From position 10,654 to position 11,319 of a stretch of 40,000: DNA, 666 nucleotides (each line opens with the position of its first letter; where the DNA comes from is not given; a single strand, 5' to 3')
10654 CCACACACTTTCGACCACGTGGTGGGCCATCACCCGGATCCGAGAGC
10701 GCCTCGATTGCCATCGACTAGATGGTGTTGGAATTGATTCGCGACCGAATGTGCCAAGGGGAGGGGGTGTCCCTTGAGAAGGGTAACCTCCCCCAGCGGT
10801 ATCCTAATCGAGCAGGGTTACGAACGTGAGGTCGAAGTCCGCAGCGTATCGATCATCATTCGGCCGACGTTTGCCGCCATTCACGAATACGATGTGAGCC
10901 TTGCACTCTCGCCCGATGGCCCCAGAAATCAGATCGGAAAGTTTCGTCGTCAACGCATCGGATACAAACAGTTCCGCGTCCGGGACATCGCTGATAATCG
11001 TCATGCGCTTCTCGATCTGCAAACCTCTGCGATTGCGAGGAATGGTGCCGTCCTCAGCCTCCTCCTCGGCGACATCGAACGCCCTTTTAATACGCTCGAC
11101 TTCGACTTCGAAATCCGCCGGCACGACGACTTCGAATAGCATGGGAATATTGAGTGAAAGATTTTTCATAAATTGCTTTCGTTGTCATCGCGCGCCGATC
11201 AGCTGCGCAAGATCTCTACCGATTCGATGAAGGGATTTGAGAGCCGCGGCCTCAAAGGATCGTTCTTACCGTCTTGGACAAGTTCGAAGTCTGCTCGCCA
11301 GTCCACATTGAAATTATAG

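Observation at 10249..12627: Two-gene PIN-like cassette bracketed by 24-bp direct repeats next to a decayed resolvase: candidate novel defence module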

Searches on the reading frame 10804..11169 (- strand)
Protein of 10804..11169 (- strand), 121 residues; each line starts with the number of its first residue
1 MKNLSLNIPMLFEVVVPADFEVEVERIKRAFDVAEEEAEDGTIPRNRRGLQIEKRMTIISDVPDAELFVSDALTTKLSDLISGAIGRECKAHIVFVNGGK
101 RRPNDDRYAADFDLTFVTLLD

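Call 8: search_protein_families(library=pfam, proteins=[window:10804-11169:-], max_evalue=0.01)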
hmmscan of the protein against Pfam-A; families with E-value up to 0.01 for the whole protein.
window:10804-11169:- (121 aa): 0 families

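Call 9: search_protein_families(library=padloc, proteins=[window:10804-11169:-], max_evalue=0.01)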
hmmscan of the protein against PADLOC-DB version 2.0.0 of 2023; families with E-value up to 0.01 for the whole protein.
window:10804-11169:- (121 aa): 0 families

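Call 11: find_homologous_proteins(query=window:10804-11169:-)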
Query window:10804-11169:- (121 aa): 5 proteins with E <= 0.001 among 17 candidates.
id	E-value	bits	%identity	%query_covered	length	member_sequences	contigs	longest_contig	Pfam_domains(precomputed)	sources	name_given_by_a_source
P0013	3.3e-65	236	100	93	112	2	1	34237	-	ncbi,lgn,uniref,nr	ncbi:hypothetical protein LMG29739_05801 [Paraburkholderia solisilvae]|uniref:Uncharacterized protei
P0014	7.8e-46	173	76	93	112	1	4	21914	-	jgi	jgi:hypothetical protein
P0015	1.6e-45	172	76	93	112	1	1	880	-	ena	-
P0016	2.0e-39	152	71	93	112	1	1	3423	-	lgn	-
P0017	4.1e-37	145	63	100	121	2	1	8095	-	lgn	-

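Call 15: find_encoding_contigs(protein=P0014, flank=6000, max_places=3)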
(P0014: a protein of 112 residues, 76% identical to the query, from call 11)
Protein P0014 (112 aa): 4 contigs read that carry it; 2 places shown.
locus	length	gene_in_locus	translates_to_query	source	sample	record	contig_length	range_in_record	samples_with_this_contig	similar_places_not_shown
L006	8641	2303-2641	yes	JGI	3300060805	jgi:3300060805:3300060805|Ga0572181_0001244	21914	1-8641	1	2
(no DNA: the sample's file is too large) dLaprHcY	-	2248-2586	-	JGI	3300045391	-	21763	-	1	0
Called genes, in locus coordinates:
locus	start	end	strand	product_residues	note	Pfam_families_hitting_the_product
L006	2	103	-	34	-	?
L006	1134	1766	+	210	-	-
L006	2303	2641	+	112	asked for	-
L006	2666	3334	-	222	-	-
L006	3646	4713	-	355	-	PF13391:HNH_2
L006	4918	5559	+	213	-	PF05598:DUF772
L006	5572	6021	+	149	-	PF01609:DDE_Tnp_1 (faint), PF13751:DDE_Tnp_1_6 (weak)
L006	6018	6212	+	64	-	-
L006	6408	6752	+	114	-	-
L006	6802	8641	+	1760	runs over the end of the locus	-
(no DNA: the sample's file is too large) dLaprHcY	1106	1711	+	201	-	-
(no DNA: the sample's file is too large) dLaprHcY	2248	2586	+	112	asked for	-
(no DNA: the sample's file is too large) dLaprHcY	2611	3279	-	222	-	-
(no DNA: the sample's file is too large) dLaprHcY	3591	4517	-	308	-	PF13391:HNH_2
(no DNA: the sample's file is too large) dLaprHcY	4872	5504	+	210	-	PF05598:DUF772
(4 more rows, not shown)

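Call 16: find_encoding_contigs(protein=P0017, flank=6000, max_places=2)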
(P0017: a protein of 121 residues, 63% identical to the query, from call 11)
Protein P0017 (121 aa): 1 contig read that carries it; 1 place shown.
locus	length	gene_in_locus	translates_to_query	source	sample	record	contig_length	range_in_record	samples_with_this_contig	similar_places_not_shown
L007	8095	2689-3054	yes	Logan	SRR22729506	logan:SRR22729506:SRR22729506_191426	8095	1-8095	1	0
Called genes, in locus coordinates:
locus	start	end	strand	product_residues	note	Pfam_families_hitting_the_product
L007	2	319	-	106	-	?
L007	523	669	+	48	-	-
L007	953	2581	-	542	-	PF13638:PIN_4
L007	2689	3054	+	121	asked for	-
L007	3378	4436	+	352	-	PF20247:DUF6602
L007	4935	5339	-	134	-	PF00589:Phage_integrase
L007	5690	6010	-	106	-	PF09722:Xre_MbcA_ParS_C (weak)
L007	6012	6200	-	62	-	-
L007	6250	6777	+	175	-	-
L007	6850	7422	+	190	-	PF00271:Helicase_C (weak)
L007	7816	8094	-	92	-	?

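Call 17: find_encoding_contigs(protein=P0016, flank=6000, max_places=2)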
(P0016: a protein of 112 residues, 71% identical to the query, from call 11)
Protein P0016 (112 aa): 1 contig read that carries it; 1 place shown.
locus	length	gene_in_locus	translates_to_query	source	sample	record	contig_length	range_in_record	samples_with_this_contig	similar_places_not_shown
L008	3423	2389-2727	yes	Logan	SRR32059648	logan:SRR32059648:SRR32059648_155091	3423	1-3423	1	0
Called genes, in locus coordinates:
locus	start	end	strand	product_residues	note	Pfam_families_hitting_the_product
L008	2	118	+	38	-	?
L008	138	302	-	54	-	-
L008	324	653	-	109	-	PF00239:Resolvase (weak)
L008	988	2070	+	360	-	PF01541:GIY-YIG (faint)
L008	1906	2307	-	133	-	-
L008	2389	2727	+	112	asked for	-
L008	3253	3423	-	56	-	?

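Call 45: search_protein_families(library=pfam, proteins=[L008:988-2070:+, L006:1134-1766:+, L006:2666-3334:-, L007:953-2581:-, L007:3378-4436:+, L008:1906-2307:-, L006:3646-4713:-], max_evalue=0.01)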
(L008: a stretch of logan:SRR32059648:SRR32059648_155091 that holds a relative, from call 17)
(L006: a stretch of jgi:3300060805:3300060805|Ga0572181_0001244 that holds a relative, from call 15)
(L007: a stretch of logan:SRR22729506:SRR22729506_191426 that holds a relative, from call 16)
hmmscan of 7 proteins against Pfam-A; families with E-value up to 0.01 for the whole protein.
L008:988-2070:+ (360 aa): 1 family
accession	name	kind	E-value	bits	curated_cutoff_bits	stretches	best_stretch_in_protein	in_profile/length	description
PF01541.30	GIY-YIG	-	1.6e-06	28.8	22.6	1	271-305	2-35/78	GIY-YIG catalytic domain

L006:1134-1766:+ (210 aa): 0 families

L006:2666-3334:- (222 aa): 0 families

L007:953-2581:- (542 aa): 1 family
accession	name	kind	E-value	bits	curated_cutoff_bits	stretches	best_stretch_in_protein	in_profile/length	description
PF13638.12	PIN_4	-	1.5e-14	54.8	21.9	1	55-197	1-127/132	PIN domain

L007:3378-4436:+ (352 aa): 1 family
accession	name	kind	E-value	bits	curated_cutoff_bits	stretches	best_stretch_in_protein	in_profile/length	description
PF20247.3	DUF6602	-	4.5e-17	62.3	27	1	51-152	3-102/104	Domain of unknown function (DUF6602)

L008:1906-2307:- (133 aa): 0 families

L006:3646-4713:- (355 aa): 1 family
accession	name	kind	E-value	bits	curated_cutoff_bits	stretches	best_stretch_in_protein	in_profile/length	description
PF13391.12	HNH_2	-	2.7e-12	46.8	21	1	243-295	1-66/66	HNH endonuclease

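Call 56: predict_structure(alignment_id=A5)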
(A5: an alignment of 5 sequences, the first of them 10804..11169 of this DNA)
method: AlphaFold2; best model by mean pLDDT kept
length: 121 residues; sequences in the alignment: 5
mean_pLDDT: 86.2   pTM: 0.75
mean pLDDT of the five models: 86.2, 84.7, 79.6, 77.3, 77.3
residues with pLDDT >= 90: 63; 70-90: 47; 50-70: 8; < 50: 3
segments of 3 or more residues with pLDDT < 50: 1-3
pLDDT, mean of each block of 10 residues (from residue 1): 53 87 92 88 78 92 88 92 92 91 90 92 73
secondary structure, 60 per line:
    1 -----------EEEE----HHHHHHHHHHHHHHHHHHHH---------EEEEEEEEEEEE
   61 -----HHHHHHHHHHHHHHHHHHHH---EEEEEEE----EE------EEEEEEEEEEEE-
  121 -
elements in order: E12-15 H20-39 E49-60 H66-85 E89-95 E108-119

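Call 61: fold_search(model_id=the predicted structure, library=pdb)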
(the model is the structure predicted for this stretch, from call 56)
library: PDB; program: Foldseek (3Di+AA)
matches with E <= 10: 392; with E <= 0.001: 0
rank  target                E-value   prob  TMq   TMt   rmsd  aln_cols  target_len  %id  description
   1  1in0_A                3.0e-02  0.30  0.25  0.21  14.4       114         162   13  YAJQ PROTEIN (HI1034) (released 2003-06-10)
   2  8zdj_m                4.5e-02  0.38  0.29  0.23   8.1        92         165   12  Cryo-EM structure of Mycobacteriophage Douge genome-packed connector (gp5, gp9, gp10, gp12 and gp13) (released 2025-06-25)
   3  6i6s_A                6.0e-02  0.13  0.19  0.21  13.1       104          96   12  Circular permutant of ribosomal protein S6, adding 9aa to C terminal of P68-69, L75A mutant (released 2019-11-27)
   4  8k4i                  6.0e-02  0.12  0.19  0.16  14.5       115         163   16  Crystal structure of YajQ STM0435 (released 2024-04-17)
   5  9c39_F                7.3e-02  0.38  0.34  0.24  15.2       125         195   10  Bacteriophage Sf14 neck C6 reconstruction (released 2025-02-05)
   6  9mt4_F                7.8e-02  0.21  0.27  0.19   7.3        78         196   17  Connector structure of phage JohannRWettstein (Bas63) (released 2025-11-19)
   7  4acv_A                1.3e-01  0.16  0.29  0.29  14.4       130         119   11  Listeria monocytogenes Antigen B (released 2013-01-09)
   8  2gjv_A                1.3e-01  0.06  0.15  0.15  11.5        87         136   17  Crystal Structure of a Protein of Unknown Function from Salmonella typhimurium (released 2006-04-11)
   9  6i6w                  1.4e-01  0.11  0.22  0.24  13.2       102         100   15  Circular permutant of ribosomal protein S6, adding 6aa to C terminal of P68-69 (released 2019-11-27)
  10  6i6o_C                1.7e-01  0.13  0.25  0.28  13.5        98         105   14  Circular permutant of ribosomal protein S6, swap helix 2, L75A mutant (released 2019-11-27)
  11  6i6y                  2.0e-01  0.10  0.22  0.26  13.4       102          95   14  Circular permutant of ribosomal protein S6, swap helix 2 (released 2019-11-27)
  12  4acv_B                2.7e-01  0.14  0.30  0.30  14.5       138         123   10  Listeria monocytogenes Antigen B (released 2013-01-09)
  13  4jn6_B                2.7e-01  0.14  0.23  0.12   6.3        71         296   13  Crystal Structure of the Aldolase-Dehydrogenase Complex from Mycobacterium tuberculosis HRv37 (released 2013-05-08)
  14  6w18_D                3.1e-01  0.06  0.20  0.10  11.4       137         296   14  Structure of S. pombe Arp2/3 complex in inactive state (released 2020-08-12)
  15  6lad_C                3.3e-01  0.08  0.22  0.16  10.3        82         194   10  Crystal structure of Amuc_1100 from Akkermansia muciniphila (released 2020-08-05)
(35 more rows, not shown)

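Call 63: search_protein_families(library=padloc, proteins=[L008:988-2070:+, L006:1134-1766:+, L006:2666-3334:-, L007:953-2581:-, L007:3378-4436:+, L006:3646-4713:-], max_evalue=0.001)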
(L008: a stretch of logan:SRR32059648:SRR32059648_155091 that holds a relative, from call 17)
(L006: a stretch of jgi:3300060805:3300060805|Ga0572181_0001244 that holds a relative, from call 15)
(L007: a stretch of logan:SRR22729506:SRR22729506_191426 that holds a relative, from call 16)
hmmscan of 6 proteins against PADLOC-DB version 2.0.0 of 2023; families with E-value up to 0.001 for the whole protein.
L008:988-2070:+ (360 aa): 2 families
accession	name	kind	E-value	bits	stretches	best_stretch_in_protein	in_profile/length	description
PDLC04925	PDC-S14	-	1.9e-06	25.1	1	261-303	53-98/301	-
PDLC04923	PDC-S14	-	5.6e-06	23.6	1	257-303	57-107/320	-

L006:1134-1766:+ (210 aa): 0 families

L006:2666-3334:- (222 aa): 0 families

L007:953-2581:- (542 aa): 0 families

L007:3378-4436:+ (352 aa): 3 families
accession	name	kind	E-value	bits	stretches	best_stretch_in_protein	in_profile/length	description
PDLC01495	PD_DExK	-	3.9e-25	85.9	1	40-153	9-122/123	"CAS-I,CAS-II,CAS-III,CAS-IV,CAS-V,CAS-VI; associated"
PDLC01051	NucC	-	7.9e-14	49.9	1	27-152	7-129/243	NucC nuclease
PDLC00745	Effector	-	1.7e-13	48.8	1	34-155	7-130/244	Endonuclease (NucC)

L006:3646-4713:- (355 aa): 3 families
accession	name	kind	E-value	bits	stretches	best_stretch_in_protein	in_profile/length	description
PDLC04132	HNH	-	1.8e-20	71.2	1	179-303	108-228/286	-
PDLC03529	REase_II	-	5.6e-12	43.5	1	205-307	246-348/389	Type II restriction enzyme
PDLC03546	HNH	-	4.5e-10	37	1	216-297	147-228/282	Type II restriction enzyme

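Call 68: search_protein_representatives(alignment_id=A5)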
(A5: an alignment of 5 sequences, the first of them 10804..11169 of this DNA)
Query: 5 sequences, 112 profile positions. Proteins with E-value up to 0.001 (for the whole library): 3; up to 1e-10: 3; up to 1e-30: 2. The best 3 are listed.
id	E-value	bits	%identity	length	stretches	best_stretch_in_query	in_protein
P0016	5.6e-59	213.5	-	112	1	1-112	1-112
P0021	2.8e-36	140.4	-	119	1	1-110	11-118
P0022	2.6e-20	89.0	-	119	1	2-108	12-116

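Call 69: find_encoding_contigs(protein=P0021, flank=6000, max_places=3)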
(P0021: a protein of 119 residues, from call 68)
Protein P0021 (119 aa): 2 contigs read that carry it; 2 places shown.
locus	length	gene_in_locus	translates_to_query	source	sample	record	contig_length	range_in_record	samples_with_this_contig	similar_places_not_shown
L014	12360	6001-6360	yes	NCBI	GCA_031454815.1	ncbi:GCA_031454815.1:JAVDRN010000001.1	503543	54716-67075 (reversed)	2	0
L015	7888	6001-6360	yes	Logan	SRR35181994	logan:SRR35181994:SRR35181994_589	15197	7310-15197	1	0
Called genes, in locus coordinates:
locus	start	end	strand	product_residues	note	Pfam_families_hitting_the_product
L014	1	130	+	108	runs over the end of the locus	PF21983:NikA-like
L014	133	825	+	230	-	PF03432:Relaxase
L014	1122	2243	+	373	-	PF00656:Peptidase_C14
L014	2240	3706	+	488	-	PF27295:Y4kD_C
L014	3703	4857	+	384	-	PF00753:Lactamase_B (weak)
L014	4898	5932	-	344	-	-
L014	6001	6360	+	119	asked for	-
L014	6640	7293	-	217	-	PF00589:Phage_integrase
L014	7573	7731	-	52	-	-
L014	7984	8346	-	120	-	PF13442:Cytochrome_CBB3 (weak), PF00034:Cytochrom_C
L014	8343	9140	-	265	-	PF04972:BON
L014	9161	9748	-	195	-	PF13580:SIS_2, PF01380:SIS (weak)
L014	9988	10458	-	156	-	PF02021:UPF0102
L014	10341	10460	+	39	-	-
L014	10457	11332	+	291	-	PF00590:TP_methylase, PF23016:RsmI_C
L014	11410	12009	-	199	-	PF03330:DPBB_1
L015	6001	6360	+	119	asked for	-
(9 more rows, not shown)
